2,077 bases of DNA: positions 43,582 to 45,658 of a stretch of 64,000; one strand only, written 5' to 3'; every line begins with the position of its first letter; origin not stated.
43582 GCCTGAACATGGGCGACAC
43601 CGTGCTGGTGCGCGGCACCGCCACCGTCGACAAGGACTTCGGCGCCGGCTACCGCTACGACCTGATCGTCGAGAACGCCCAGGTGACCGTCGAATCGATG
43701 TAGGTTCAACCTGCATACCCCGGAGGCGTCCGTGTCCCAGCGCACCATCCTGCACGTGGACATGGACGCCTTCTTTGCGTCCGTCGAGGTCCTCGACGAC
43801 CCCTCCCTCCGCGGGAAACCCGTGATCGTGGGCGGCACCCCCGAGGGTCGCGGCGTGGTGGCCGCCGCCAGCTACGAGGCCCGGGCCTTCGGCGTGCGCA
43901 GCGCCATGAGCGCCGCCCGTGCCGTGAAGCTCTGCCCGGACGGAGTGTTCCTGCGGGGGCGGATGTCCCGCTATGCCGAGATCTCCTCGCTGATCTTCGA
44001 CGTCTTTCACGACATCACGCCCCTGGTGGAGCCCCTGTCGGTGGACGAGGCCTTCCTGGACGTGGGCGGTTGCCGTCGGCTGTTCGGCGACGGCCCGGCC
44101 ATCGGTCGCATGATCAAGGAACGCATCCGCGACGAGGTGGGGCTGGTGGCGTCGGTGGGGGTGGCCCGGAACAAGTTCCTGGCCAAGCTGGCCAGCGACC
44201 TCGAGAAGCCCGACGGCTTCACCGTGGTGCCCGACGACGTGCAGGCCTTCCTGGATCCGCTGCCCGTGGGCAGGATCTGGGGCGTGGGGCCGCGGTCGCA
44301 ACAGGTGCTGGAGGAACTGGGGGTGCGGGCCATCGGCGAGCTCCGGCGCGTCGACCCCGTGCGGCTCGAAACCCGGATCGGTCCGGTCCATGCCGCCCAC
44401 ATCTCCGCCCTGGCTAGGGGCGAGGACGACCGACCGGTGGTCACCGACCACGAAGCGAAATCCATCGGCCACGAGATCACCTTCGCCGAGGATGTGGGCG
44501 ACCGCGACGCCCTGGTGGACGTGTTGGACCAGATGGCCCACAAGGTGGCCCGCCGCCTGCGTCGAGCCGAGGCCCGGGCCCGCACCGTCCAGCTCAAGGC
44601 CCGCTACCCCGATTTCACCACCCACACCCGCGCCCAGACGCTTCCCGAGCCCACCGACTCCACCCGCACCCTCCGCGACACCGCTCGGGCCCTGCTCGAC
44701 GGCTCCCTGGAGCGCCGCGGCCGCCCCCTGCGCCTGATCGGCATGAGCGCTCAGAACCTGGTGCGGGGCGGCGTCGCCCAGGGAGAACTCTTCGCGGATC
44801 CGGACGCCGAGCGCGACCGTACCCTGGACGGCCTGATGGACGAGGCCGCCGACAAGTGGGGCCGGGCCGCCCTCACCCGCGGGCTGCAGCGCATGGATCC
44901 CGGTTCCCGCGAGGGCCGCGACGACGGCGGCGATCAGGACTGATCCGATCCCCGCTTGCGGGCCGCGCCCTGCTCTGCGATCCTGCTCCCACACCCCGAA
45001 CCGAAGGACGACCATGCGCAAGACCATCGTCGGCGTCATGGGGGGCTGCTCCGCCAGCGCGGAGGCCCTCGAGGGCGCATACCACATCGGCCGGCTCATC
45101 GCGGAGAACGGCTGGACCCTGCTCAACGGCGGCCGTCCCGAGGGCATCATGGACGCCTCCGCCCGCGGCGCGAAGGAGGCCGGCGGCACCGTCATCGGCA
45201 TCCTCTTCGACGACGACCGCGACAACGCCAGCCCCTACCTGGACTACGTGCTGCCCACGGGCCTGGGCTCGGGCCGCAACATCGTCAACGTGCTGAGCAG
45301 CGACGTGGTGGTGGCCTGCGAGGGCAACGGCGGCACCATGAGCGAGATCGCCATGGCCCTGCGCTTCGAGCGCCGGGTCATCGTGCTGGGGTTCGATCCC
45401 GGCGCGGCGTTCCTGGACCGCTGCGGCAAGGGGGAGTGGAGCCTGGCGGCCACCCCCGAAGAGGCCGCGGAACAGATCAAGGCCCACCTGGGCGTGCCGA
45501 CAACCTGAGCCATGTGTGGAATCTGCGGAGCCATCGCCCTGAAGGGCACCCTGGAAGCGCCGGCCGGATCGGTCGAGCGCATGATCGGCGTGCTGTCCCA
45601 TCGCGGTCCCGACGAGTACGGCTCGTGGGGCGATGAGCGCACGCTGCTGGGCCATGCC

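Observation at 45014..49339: SLOG(TIGR00725)-AsnB-like amidotransferase-ACP-acyl-AMP ligase operon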

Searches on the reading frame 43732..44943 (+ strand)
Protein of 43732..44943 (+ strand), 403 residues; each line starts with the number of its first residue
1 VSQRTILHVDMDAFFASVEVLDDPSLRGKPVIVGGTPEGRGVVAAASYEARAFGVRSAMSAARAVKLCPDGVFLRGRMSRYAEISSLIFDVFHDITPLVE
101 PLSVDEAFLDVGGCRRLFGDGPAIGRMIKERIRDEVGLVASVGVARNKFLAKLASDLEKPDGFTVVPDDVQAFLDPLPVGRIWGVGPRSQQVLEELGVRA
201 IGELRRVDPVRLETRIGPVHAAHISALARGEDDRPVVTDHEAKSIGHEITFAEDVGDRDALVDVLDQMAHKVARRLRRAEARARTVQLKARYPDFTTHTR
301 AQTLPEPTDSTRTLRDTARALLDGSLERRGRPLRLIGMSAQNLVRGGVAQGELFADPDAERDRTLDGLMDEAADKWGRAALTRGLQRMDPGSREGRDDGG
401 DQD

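Call 6: search_protein_families(library=pfam, proteins=[window:43732-44943:+], max_evalue=0.001)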
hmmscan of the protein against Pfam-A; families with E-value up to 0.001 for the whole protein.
window:43732-44943:+ (403 aa): 3 families
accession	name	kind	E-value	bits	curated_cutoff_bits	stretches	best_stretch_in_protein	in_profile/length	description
PF00817.25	IMS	-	1e-49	168.7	23.2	1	9-156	1-148/148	impB/mucB/samB family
PF11799.13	IMS_C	-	5.1e-31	107.8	20.7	1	243-353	2-109/109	impB/mucB/samB family C-terminal domain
PF11798.14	IMS_HHH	-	5.6e-09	36.2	24.4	1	167-198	1-32/32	IMS family HHH motif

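Call 7: search_protein_families(library=ncbifam, proteins=[window:43732-44943:+], max_evalue=0.001)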
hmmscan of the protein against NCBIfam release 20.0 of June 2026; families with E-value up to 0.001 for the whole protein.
window:43732-44943:+ (403 aa): 10 families
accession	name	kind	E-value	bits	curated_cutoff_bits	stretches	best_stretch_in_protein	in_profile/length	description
NF003015.0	PRK03858.1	subfamily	4.1e-121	404.8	367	1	3-385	6-384/399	DNA polymerase IV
NF002882.0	PRK03348.1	equivalog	1.4e-119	399.9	389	1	2-364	3-363/461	DNA polymerase IV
NF002751.0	PRK02794.1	equivalog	1.3e-112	376.8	371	1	3-386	37-417/425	DNA polymerase IV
NF002677.0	PRK02406.1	equivalog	4.3e-109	364.9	256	1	2-342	4-342/357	DNA polymerase IV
NF010731.0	PRK14133.1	equivalog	1.1e-97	327.4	362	1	3-350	2-343/352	DNA polymerase IV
NF002848.0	PRK03103.1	subfamily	2.1e-94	316.3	381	1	2-385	2-390/410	DNA polymerase IV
NF002492.0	PRK01810.1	equivalog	5.9e-90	301.9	399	1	3-388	9-396/412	DNA polymerase IV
NF002883.0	PRK03352.1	equivalog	7.6e-77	258.8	330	1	3-340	4-339/347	DNA polymerase IV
NF002292.0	PRK01216.1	equivalog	2e-51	175.1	339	1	6-344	3-340/351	DNA polymerase IV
NF002955.0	PRK03609.1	subfamily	1.1e-29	103.7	431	1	8-380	4-388/422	translesion error-prone DNA polymerase V subunit UmuC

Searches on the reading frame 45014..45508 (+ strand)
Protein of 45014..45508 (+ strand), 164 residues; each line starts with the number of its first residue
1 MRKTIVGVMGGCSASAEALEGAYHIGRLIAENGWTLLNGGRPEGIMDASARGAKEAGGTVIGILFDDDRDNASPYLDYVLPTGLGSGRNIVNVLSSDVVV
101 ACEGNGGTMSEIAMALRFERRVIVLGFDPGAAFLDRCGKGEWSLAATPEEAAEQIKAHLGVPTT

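Call 3: search_protein_families(library=ncbifam, proteins=[window:45014-45508:+], max_evalue=0.001)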
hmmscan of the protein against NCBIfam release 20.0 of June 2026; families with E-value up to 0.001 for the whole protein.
window:45014-45508:+ (164 aa): 3 families
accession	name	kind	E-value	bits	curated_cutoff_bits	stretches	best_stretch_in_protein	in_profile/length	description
TIGR00725.1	TIGR00725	hypoth_equivalog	4.5e-32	110.7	106.9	1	5-126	3-122/159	TIGR00725 family protein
TIGR00730.1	TIGR00730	subfamily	6e-10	39.1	96.35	1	6-114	3-115/178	TIGR00730 family Rossman fold protein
NF058542.1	CtkRMPhLog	equivalog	1.6e-06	28.2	300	1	14-66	13-65/177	cytokinin riboside 5'-monophosphate phosphoribohydrolase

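Call 4: search_protein_families(library=pfam, proteins=[window:45014-45508:+], max_evalue=0.001)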
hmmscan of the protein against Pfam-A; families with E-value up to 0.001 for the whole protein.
window:45014-45508:+ (164 aa): 2 families
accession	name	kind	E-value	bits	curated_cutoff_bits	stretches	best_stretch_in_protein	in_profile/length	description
PF18306.6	LDcluster4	-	3.7e-44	150.4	26.3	1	3-128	1-125/151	SLOG cluster4 family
PF02481.21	DNA_processg_A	-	0.00069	19.3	29.6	0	4-64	45-104/212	DNA recombination-mediator protein A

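Call 26: search_solved_structures(query=window:45014-45508:+, max_evalue=0.01)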
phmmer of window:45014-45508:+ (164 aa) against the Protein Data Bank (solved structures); distinct sequences matched with E-value up to 0.01: 14.
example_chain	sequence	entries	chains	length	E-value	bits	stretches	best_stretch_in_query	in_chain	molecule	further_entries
6y01_AAA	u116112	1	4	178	3.1e-34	121.4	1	1-159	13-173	p450 cytochrome, putative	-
2iz5_A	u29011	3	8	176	4e-28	101.5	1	2-140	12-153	MOCO CARRIER PROTEIN | MOLYBDENUM COFACTOR CARRIER PROTEIN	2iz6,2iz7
1rcu_A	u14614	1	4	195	2.7e-16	63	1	5-126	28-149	conserved hypothetical protein VT76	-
1wek_A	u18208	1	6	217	9.1e-09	38.5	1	15-116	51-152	hypothetical protein TT1465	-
1weh_A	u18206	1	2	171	7.9e-07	32.2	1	24-117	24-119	Conserved hypothetical protein TT1887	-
5zi9_A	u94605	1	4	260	4.6e-06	29.7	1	8-119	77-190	Cytokinin riboside 5'-monophosphate phosphoribohydrolase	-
7w2i_A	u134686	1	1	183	1e-05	28.6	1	12-112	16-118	Cytokinin riboside 5'-monophosphate phosphoribohydrolase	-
7w2i_B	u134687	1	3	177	1.1e-05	28.6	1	13-112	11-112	Cytokinin riboside 5'-monophosphate phosphoribohydrolase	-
5zbk_A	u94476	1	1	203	1.2e-05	28.4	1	13-65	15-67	Putative cytokinin riboside 5'-monophosphate phosphoribohydrolase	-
5zbj_A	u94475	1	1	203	1.6e-05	28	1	13-67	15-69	Putative cytokinin riboside 5'-monophosphate phosphoribohydrolase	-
3qua_A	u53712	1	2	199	3.6e-05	26.8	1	15-111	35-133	Putative uncharacterized protein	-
5wq3_A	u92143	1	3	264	0.0013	21.8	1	24-116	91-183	Cytokinin riboside 5'-monophosphate phosphoribohydrolase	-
3sbx_A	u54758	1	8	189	0.0019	21.2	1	12-65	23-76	Putative uncharacterized protein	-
9us2_A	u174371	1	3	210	0.002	21.2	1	22-117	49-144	Cytokinin riboside 5'-monophosphate phosphoribohydrolase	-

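Call 37: search_solved_structures(query=window:45014-45508:+, max_evalue=1e-15, show_alignments=3)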
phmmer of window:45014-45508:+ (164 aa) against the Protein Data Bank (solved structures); distinct sequences matched with E-value up to 1e-15: 3.
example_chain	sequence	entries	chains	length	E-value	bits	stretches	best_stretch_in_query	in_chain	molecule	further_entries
6y01_AAA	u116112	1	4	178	3.1e-34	121.4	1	1-159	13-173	p450 cytochrome, putative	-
2iz5_A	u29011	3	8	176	4e-28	101.5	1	2-140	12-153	MOCO CARRIER PROTEIN | MOLYBDENUM COFACTOR CARRIER PROTEIN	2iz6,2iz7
1rcu_A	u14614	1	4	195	2.7e-16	63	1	5-126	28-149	conserved hypothetical protein VT76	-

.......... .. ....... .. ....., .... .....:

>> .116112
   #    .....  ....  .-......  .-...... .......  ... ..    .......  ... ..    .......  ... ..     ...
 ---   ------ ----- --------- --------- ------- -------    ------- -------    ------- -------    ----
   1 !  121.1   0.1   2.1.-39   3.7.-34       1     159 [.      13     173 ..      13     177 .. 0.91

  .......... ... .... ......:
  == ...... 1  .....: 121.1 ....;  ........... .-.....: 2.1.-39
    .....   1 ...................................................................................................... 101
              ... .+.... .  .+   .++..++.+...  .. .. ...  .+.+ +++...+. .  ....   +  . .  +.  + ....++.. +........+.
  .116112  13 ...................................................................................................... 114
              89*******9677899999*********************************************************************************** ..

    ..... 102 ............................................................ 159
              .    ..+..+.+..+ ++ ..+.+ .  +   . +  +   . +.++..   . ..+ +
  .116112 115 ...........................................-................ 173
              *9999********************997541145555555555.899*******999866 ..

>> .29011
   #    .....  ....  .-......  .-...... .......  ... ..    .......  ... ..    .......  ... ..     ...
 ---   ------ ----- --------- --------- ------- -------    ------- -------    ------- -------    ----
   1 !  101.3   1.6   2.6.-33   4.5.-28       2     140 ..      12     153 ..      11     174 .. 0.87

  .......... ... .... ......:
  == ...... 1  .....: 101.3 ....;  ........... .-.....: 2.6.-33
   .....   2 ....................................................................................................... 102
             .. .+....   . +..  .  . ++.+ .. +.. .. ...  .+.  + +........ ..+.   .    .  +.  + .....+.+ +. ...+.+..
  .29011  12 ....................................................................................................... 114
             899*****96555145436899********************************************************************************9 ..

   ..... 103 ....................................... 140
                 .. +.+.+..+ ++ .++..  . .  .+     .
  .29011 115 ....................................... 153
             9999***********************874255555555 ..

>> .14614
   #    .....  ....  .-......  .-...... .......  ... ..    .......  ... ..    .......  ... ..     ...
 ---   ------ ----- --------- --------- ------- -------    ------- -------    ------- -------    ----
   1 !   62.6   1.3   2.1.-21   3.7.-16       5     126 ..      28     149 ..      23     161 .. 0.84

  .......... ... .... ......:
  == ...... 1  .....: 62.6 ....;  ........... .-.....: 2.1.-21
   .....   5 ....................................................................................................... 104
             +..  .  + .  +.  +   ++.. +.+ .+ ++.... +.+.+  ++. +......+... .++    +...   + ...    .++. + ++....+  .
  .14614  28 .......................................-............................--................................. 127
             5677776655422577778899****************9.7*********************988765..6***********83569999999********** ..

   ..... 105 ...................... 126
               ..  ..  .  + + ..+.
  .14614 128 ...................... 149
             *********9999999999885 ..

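Call 73: find_homologous_proteins(query=window:45014-45508:+, max_evalue=1e-10)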
Query window:45014-45508:+ (164 aa): 1412 proteins with E <= 1e-10 among 1595 candidates; the best 120 are listed.
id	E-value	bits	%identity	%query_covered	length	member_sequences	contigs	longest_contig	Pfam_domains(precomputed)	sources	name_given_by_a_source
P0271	3.5e-96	337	93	100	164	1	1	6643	PF18306.7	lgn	-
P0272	2.5e-93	328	91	99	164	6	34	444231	PF18306.7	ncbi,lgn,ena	-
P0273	5.7e-90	317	87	100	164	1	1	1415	PF18306.7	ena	-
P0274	5.4e-82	291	80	99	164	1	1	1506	PF18306.7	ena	-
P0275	7.2e-81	288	84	97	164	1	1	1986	PF18306.7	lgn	-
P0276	1.1e-78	281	78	99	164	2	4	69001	PF18306.7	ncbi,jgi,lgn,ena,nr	ncbi:DNA-binding protein [bacterium]|nr:DNA-binding protein [bacterium] HPF35397.1 DNA-binding prote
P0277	8.4e-78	278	77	99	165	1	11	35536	PF18306.7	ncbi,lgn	-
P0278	4.3e-76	272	75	97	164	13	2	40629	PF18306.7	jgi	-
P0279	5.5e-76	272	77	99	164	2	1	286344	PF18306.7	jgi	-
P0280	2.1e-75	270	75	99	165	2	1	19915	PF02481.22,PF18306.7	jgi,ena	-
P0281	7.0e-75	268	76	100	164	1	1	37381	PF18306.7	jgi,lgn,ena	-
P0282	1.1e-74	268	75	99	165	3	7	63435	PF02481.22,PF18306.7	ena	-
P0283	4.0e-74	266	75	99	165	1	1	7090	PF18306.7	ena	-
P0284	5.8e-74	265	77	97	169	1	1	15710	PF18306.7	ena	-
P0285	6.5e-74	265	75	99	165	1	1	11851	PF18306.7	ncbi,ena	-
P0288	2.9e-73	263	74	100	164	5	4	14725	PF18306.7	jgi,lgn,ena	jgi:uncharacterized protein (TIGR00725 family)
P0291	2.1e-71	257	71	99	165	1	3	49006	PF02481.22,PF18306.7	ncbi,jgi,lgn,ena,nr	ncbi:TIGR00725 family protein [bacterium]|nr:TIGR00725 family protein [bacterium] MBU1073291.1 TIGR0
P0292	4.7e-71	256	72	100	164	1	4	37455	PF18306.7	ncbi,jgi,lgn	jgi:TIGR00725 family protein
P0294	1.3e-70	254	71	97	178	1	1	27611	PF02481.22,PF18306.7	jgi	jgi:uncharacterized protein (TIGR00725 family)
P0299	2.1e-67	244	70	97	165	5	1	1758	PF18306.7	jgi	jgi:uncharacterized protein (TIGR00725 family)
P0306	2.0e-66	241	65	99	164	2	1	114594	PF18306.7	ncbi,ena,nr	ncbi:MAG: DNA-binding protein [Gemmatimonas sp.]|nr:DNA-binding protein [Gemmatimonas sp.]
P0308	1.5e-65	238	65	100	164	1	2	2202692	PF18306.7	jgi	jgi:uncharacterized protein (TIGR00725 family)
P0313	1.7e-64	234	64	99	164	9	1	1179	PF18306.7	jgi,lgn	jgi:uncharacterized protein (TIGR00725 family)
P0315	5.2e-64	233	68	97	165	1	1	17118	PF18306.7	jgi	jgi:uncharacterized protein (TIGR00725 family)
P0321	3.2e-63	230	66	97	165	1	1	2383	PF18306.7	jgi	jgi:uncharacterized protein (TIGR00725 family)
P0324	6.8e-63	229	65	97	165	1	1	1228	PF18306.7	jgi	jgi:uncharacterized protein (TIGR00725 family)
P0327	1.5e-62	228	65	97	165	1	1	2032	PF18306.7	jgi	jgi:uncharacterized protein (TIGR00725 family)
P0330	2.3e-62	228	67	91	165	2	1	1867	PF18306.7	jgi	jgi:uncharacterized protein (TIGR00725 family)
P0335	8.3e-62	226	65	96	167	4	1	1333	PF18306.7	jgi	jgi:uncharacterized protein (TIGR00725 family)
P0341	3.2e-61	224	65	97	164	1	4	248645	PF18306.7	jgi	jgi:uncharacterized protein (TIGR00725 family)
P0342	3.8e-61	224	65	97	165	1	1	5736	PF18306.7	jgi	jgi:uncharacterized protein (TIGR00725 family)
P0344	4.9e-61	223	65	97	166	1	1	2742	PF02481.22,PF18306.7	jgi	jgi:uncharacterized protein (TIGR00725 family)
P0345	5.2e-61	223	62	97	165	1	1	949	PF18306.7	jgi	jgi:uncharacterized protein (TIGR00725 family)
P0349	1.6e-60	222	62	97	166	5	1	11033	PF02481.22,PF18306.7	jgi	jgi:uncharacterized protein (TIGR00725 family)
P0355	2.6e-60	221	65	90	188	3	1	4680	PF18306.7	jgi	jgi:uncharacterized protein (TIGR00725 family)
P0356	3.4e-60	220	61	97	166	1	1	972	PF18306.7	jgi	jgi:uncharacterized protein (TIGR00725 family)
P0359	4.1e-60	220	65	95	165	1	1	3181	PF18306.7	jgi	jgi:uncharacterized protein (TIGR00725 family)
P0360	4.1e-60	220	63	96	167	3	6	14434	PF18306.7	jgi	jgi:uncharacterized protein (TIGR00725 family)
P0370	1.3e-59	219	64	97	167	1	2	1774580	PF02481.22,PF18306.7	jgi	jgi:uncharacterized protein (TIGR00725 family)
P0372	2.3e-59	218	64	95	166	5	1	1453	PF18306.7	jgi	jgi:uncharacterized protein (TIGR00725 family)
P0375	3.4e-59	217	62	97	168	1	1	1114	PF18306.7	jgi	jgi:uncharacterized protein (TIGR00725 family)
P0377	4.1e-59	217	62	97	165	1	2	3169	PF18306.7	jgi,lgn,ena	jgi:uncharacterized protein (TIGR00725 family)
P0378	4.4e-59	217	63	97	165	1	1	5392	PF02481.22,PF18306.7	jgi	jgi:uncharacterized protein (TIGR00725 family)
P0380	4.8e-59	217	65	97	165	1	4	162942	PF18306.7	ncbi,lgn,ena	-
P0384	7.4e-59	216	63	97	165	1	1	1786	PF18306.7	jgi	jgi:uncharacterized protein (TIGR00725 family)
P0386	1.1e-58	216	64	95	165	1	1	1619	PF18306.7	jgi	jgi:uncharacterized protein (TIGR00725 family)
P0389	1.4e-58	215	63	97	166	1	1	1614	PF18306.7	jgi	jgi:uncharacterized protein (TIGR00725 family)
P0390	1.5e-58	215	65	97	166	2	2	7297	PF02481.22,PF18306.7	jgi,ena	jgi:uncharacterized protein (TIGR00725 family)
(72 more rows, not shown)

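Call 74: find_encoding_contigs(protein=P0306, flank=8000, max_places=1)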
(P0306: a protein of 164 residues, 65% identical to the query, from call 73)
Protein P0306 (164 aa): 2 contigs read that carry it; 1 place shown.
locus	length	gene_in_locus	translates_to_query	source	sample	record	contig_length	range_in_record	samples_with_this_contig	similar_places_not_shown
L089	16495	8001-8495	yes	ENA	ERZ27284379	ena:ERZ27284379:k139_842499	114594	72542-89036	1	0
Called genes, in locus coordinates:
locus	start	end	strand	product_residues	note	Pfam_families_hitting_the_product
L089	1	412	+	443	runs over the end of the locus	PF00155:Aminotran_1_2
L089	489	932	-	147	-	-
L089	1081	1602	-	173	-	-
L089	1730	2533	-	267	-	PF03476:MOSC_N, PF03473:MOSC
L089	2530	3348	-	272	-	PF03476:MOSC_N, PF03473:MOSC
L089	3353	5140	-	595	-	PF07287:AtuA, PF23544:AtuA_ferredoxin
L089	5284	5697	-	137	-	PF06491:Disulph_isomer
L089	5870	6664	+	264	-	-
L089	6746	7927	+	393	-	PF00817:IMS, PF11798:IMS_HHH, PF11799:IMS_C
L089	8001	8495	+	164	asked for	PF18306:LDcluster4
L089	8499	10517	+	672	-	PF13522:GATase_6, PF12481:DUF3700 (weak), PF13537:GATase_7, PF00733:Asn_synthase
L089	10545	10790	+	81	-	-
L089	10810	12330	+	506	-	PF00501:AMP-binding, PF13193:AMP-binding_C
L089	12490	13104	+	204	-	-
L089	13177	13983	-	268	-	PF00378:ECH_1, PF16113:ECH_2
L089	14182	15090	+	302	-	PF01073:3Beta_HSD (weak), PF01370:Epimerase, PF05368:NmrA (faint), PF13460:NAD_binding_10, PF16363:GDP_Man_Dehyd (faint), PF08338:DUF1731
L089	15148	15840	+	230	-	-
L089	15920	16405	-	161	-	PF07452:CHRD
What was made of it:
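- L089 has the same arrangement (call 74).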

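Call 75: find_encoding_contigs(protein=P0341, flank=8000, max_places=1)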
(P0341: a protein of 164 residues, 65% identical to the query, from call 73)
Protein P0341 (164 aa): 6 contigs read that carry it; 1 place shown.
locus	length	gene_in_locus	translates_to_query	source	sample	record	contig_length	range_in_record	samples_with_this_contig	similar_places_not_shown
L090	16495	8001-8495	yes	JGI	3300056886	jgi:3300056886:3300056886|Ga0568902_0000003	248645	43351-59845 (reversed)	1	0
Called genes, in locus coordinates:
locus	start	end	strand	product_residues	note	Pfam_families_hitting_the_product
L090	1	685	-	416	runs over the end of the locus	PF04932:Wzy_C (weak)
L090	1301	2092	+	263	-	PF00254:FKBP_C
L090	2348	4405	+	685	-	PF03030:H_PPase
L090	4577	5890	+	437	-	PF00155:Aminotran_1_2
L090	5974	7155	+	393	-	PF00817:IMS, PF21999:IMS_HHH_1 (weak), PF11799:IMS_C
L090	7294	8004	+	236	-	PF14014:DUF4230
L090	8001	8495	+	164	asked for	PF18306:LDcluster4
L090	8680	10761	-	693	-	PF11824:DUF3344 (weak), PF17210:SdrD_B, PF22904:NOMO1-like_2nd (faint), PF13620:CarboxypepD_reg (weak), PF17802:SpaA (faint), PF17210:SdrD_B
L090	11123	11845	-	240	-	PF01346:FKBP_N, PF00254:FKBP_C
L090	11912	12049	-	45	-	-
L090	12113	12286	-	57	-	-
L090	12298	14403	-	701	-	PF07676:PD40 (faint), PF26549:Tricorn_N, PF26550:Tricorn_2nd (faint), PF26549:Tricorn_N, PF20434:BD-FAE (weak), PF00326:Peptidase_S9, PF01738:DLH, PF07859:Abhydrolase_3 (faint)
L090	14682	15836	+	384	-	PF00266:Aminotran_5, PF01212:Beta_elim_lyase (faint)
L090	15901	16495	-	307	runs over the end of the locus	PF01925:TauE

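Call 76: find_encoding_contigs(protein=P0380, flank=8000, max_places=1)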
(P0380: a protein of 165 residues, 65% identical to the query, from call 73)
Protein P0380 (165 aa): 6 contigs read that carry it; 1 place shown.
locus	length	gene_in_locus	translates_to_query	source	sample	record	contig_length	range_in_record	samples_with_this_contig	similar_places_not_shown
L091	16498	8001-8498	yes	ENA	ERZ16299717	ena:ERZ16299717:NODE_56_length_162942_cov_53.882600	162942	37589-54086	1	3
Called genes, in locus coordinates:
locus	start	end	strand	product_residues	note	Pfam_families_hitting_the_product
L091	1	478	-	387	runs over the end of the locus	PF13477:Glyco_trans_4_2, PF13439:Glyco_transf_4, PF13579:Glyco_trans_4_4, PF20706:GT4-conflict, PF00534:Glycos_transf_1, PF13692:Glyco_trans_1_4, PF13524:Glyco_trans_1_2 (weak)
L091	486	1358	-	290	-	PF01370:Epimerase, PF04321:RmlD_sub_bind, PF16363:GDP_Man_Dehyd (faint), PF13460:NAD_binding_10 (faint), PF01073:3Beta_HSD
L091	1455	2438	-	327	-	-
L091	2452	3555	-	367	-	PF20706:GT4-conflict, PF13439:Glyco_transf_4, PF13579:Glyco_trans_4_4, PF00534:Glycos_transf_1, PF13692:Glyco_trans_1_4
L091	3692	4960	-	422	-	-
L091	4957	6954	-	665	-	PF13727:CoA_binding_3, PF00106:adh_short (weak), PF01073:3Beta_HSD, PF01370:Epimerase, PF02719:Polysacc_synt_2, PF04321:RmlD_sub_bind, PF07993:NAD_binding_4 (faint), PF16363:GDP_Man_Dehyd, +1 more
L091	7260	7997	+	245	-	PF14014:DUF4230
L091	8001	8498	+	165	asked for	PF18306:LDcluster4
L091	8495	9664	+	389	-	PF00155:Aminotran_1_2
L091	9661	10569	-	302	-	PF01346:FKBP_N, PF00254:FKBP_C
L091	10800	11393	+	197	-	PF00255:GSHPx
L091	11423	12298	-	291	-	PF01699:Na_Ca_ex (weak)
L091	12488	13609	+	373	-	-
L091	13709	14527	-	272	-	PF00378:ECH_1, PF16113:ECH_2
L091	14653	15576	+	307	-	PF01370:Epimerase, PF03435:Sacchrp_dh_NADP (weak), PF13460:NAD_binding_10 (weak), PF08338:DUF1731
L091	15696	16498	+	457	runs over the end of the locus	PF03951:Gln-synt_N, PF00120:Gln-synt_C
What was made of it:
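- It occurs with no trio nearby in L090 and L091 (calls 75, 76).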
